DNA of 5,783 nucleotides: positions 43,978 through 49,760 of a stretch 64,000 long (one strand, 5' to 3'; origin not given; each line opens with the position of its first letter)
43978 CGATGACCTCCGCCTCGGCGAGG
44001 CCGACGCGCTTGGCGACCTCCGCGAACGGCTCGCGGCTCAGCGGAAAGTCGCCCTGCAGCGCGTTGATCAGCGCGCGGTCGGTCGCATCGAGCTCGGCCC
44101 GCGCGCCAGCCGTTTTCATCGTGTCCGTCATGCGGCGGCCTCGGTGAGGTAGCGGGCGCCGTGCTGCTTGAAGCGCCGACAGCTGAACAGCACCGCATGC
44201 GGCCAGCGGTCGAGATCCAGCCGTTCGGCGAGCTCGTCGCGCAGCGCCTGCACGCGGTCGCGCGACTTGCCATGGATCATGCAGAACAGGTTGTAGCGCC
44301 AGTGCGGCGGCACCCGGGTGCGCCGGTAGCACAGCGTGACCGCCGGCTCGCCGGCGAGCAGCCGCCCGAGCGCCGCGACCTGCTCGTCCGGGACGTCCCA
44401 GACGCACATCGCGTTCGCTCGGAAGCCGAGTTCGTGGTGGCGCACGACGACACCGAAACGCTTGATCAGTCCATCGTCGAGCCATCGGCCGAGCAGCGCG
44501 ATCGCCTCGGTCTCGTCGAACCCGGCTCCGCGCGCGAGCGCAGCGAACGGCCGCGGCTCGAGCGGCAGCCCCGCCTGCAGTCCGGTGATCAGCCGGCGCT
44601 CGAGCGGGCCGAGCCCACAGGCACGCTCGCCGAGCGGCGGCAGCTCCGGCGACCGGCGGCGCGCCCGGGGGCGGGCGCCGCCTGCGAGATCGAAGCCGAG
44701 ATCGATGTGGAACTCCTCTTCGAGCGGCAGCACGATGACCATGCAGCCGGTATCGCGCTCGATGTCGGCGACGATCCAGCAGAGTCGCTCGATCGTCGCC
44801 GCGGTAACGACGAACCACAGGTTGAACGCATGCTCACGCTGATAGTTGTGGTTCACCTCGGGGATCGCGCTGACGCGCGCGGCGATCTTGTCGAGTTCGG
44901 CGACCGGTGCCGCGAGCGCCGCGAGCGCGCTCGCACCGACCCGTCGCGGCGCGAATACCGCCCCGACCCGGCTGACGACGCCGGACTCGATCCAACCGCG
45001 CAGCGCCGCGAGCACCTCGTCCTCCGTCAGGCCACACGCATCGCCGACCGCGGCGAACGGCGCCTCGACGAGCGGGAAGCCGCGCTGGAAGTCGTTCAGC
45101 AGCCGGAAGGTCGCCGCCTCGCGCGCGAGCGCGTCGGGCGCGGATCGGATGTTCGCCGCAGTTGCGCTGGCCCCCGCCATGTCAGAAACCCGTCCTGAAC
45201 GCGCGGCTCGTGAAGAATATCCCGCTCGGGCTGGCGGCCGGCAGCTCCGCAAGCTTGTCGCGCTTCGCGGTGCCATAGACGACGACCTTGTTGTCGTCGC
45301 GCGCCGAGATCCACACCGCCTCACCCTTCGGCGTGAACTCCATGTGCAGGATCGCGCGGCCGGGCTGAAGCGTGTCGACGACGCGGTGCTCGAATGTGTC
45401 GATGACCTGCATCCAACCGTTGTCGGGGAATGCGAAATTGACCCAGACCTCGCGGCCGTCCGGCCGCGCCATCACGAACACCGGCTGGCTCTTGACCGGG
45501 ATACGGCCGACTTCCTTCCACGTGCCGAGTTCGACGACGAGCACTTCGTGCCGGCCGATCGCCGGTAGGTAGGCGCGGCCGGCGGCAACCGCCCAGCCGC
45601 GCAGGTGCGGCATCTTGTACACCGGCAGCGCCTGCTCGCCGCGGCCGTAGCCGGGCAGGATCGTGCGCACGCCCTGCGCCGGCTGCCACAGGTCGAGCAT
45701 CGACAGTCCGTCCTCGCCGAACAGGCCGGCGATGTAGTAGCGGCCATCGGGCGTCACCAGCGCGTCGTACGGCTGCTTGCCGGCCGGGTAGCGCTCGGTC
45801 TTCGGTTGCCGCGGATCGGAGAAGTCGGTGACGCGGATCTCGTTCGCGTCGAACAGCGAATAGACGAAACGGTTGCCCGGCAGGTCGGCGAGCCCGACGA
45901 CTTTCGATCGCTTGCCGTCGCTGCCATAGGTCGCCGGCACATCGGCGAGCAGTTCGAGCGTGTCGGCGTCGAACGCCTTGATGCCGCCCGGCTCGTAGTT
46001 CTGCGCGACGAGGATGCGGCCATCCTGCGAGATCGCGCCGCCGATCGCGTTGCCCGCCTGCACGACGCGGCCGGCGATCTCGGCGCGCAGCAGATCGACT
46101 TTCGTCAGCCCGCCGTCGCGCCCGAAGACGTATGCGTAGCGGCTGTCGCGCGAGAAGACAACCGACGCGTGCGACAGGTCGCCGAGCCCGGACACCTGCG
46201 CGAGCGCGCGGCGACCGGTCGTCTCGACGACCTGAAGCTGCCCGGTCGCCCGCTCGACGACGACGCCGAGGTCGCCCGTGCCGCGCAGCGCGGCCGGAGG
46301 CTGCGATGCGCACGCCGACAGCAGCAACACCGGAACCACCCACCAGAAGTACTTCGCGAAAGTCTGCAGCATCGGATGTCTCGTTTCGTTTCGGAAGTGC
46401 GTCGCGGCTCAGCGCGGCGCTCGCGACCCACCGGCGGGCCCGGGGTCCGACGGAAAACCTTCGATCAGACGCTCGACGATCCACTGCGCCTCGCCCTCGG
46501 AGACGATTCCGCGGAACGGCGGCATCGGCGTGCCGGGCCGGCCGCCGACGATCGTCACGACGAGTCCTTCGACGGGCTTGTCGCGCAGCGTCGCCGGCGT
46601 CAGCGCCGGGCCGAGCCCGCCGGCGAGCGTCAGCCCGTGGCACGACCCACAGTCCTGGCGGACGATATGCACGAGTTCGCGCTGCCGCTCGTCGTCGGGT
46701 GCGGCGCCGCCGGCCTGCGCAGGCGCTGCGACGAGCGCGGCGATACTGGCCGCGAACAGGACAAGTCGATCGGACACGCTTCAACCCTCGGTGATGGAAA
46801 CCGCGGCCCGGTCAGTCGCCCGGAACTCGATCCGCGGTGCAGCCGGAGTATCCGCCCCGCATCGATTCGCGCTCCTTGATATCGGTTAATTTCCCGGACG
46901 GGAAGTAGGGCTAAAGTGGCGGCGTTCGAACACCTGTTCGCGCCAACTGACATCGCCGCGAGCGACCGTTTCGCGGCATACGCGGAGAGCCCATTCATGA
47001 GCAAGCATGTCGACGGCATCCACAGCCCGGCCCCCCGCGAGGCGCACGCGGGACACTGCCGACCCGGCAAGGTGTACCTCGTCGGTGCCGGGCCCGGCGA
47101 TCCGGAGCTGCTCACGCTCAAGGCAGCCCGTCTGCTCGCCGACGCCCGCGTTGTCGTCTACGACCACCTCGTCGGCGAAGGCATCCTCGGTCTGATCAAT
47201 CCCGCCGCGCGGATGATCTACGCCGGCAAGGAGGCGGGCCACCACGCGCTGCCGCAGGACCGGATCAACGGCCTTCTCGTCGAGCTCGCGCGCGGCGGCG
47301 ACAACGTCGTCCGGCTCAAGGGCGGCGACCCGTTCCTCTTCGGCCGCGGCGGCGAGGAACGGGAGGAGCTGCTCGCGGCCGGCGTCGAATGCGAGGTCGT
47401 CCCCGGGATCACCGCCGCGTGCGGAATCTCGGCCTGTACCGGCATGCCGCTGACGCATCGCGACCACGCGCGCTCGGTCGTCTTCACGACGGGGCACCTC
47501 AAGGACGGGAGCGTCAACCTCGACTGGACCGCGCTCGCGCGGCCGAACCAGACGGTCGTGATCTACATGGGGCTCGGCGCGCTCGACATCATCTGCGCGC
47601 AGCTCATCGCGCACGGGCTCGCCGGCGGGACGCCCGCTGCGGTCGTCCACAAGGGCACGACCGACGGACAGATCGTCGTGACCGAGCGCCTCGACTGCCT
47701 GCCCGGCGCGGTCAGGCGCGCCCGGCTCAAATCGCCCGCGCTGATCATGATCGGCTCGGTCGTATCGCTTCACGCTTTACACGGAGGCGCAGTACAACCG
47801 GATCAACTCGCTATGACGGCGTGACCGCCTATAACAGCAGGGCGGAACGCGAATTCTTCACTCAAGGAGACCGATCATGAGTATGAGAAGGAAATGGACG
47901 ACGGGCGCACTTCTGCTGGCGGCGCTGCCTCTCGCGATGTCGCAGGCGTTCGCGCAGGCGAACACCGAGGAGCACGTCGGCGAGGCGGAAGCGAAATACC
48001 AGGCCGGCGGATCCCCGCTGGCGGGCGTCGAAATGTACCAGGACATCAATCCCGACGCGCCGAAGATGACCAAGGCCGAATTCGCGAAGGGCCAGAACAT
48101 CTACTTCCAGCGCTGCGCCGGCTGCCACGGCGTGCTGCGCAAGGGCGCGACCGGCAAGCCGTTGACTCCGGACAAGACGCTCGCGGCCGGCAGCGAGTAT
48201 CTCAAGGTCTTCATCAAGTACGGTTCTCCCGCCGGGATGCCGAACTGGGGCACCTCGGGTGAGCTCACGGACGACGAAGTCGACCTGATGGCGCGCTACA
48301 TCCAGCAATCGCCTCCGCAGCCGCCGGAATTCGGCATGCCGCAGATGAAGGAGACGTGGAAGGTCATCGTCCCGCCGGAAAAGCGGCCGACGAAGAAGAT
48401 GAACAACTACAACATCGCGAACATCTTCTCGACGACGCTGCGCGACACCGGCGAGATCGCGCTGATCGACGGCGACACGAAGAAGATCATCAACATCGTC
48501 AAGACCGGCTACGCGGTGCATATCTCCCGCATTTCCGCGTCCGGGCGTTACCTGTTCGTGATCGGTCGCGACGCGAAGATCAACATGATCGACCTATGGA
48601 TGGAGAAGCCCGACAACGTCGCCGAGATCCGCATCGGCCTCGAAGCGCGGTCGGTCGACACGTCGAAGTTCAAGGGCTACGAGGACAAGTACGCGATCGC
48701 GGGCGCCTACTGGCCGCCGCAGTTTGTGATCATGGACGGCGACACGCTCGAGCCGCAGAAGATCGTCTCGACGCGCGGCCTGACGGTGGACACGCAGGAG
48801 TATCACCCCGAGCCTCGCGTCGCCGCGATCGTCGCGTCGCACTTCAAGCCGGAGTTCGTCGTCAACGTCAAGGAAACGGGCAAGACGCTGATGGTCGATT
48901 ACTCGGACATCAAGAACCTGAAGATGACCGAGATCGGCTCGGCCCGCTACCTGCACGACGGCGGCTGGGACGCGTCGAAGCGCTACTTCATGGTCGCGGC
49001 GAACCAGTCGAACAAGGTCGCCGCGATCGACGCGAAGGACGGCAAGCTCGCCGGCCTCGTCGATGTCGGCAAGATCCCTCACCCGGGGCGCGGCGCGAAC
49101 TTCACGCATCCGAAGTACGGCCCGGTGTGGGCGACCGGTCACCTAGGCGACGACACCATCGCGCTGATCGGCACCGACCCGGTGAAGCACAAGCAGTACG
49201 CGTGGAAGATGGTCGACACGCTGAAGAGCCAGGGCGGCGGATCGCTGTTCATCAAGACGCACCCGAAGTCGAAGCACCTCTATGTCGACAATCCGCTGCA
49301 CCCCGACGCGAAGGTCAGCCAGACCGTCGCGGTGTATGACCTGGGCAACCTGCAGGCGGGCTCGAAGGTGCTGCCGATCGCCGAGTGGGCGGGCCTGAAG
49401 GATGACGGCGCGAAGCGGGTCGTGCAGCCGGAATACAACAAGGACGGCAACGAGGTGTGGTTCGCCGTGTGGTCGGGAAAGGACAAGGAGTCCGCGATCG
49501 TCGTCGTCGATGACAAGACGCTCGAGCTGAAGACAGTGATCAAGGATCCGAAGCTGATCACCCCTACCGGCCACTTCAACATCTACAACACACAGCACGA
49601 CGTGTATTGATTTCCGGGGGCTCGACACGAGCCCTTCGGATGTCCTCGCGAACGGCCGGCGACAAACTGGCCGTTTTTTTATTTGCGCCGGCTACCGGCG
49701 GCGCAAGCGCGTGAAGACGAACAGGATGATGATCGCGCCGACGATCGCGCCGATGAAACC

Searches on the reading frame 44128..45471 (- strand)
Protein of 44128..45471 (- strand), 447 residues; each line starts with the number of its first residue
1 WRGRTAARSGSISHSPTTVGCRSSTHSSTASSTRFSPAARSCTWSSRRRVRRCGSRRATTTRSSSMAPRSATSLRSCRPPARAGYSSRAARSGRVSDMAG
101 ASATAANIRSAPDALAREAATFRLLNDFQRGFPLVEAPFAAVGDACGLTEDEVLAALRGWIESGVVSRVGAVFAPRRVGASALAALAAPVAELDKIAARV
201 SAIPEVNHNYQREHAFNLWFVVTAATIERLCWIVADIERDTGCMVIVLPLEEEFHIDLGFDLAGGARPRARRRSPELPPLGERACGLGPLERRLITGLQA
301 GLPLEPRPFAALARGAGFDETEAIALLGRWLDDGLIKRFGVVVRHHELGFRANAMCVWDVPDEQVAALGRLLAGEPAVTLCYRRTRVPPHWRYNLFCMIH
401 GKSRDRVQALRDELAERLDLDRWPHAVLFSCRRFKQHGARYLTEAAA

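Call 48: search_protein_families(library=pfam, proteins=[window:44128-45471:-], max_evalue=0.001)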
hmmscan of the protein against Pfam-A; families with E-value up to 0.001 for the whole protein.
window:44128-45471:- (447 aa): 2 families
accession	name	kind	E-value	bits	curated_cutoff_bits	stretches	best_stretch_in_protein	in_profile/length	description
PF17805.7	AsnC_trans_reg2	-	1.4e-42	144.2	27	2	348-435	2-86/86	AsnC-like ligand binding domain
PF22451.2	NirdL-like_HTH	-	2.4e-27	94.7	27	2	291-336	1-46/47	Siroheme decarboxylase NirDL-like HTH domain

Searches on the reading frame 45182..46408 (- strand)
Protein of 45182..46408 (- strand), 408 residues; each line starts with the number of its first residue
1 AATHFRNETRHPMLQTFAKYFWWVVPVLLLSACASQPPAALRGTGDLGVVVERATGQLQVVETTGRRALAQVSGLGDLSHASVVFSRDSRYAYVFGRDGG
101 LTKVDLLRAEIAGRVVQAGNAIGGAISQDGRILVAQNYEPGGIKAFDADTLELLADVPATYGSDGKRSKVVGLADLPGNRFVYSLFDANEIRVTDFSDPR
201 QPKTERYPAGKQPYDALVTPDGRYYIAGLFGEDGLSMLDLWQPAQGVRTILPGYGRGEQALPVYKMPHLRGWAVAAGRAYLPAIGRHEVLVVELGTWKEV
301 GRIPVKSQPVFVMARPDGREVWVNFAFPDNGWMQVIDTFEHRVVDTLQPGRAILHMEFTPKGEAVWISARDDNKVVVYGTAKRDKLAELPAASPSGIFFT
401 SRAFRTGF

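Call 48: search_protein_families(library=pfam, proteins=[window:45182-46408:-], max_evalue=0.001)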
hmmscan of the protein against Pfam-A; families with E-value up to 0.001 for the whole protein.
window:45182-46408:- (408 aa): 2 families
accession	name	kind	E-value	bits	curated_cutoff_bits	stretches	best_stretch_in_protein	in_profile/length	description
PF02239.22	Cytochrom_D1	-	7.4e-105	350.9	25.5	1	43-402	2-367/368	Cytochrome D1 heme domain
PF21783.3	YNCE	-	0.00059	19.7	27.1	0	288-380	51-141/339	YNCE-like beta-propeller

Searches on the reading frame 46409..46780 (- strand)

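Call 48: search_protein_families(library=pfam, proteins=[window:46409-46780:-], max_evalue=0.001)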
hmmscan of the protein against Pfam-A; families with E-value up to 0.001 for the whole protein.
window:46409-46780:- (123 aa): 1 family
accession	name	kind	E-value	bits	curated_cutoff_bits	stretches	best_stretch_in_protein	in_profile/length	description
PF13442.11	Cytochrome_CBB3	-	1.3e-09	38.6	27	1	34-103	4-66/68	Cytochrome C oxidase, cbb3-type, subunit III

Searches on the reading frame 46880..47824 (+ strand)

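Call 49: search_protein_families(library=pfam, proteins=[window:46880-47824:+], max_evalue=0.001)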
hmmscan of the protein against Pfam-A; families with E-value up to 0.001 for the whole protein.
window:46880-47824:+ (314 aa): 1 family
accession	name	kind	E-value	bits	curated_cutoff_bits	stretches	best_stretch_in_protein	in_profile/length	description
PF00590.25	TP_methylase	-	3.6e-51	174.6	27.8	1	64-272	1-209/212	Tetrapyrrole (Corrin/Porphyrin) Methylases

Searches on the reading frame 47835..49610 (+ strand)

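Call 49: search_protein_families(library=pfam, proteins=[window:47835-49610:+], max_evalue=0.001)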
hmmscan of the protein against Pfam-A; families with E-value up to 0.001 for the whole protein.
window:47835-49610:+ (591 aa): 3 families
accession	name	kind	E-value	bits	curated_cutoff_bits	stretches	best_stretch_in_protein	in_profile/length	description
PF02239.22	Cytochrom_D1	-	7.4e-154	512.2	25.5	1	193-586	2-368/368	Cytochrome D1 heme domain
PF13442.11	Cytochrome_CBB3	-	8.1e-15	55.4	27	1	82-156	2-68/68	Cytochrome C oxidase, cbb3-type, subunit III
PF00034.26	Cytochrom_C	-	9.5e-07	30.5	21.3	1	84-158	2-88/90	Cytochrome c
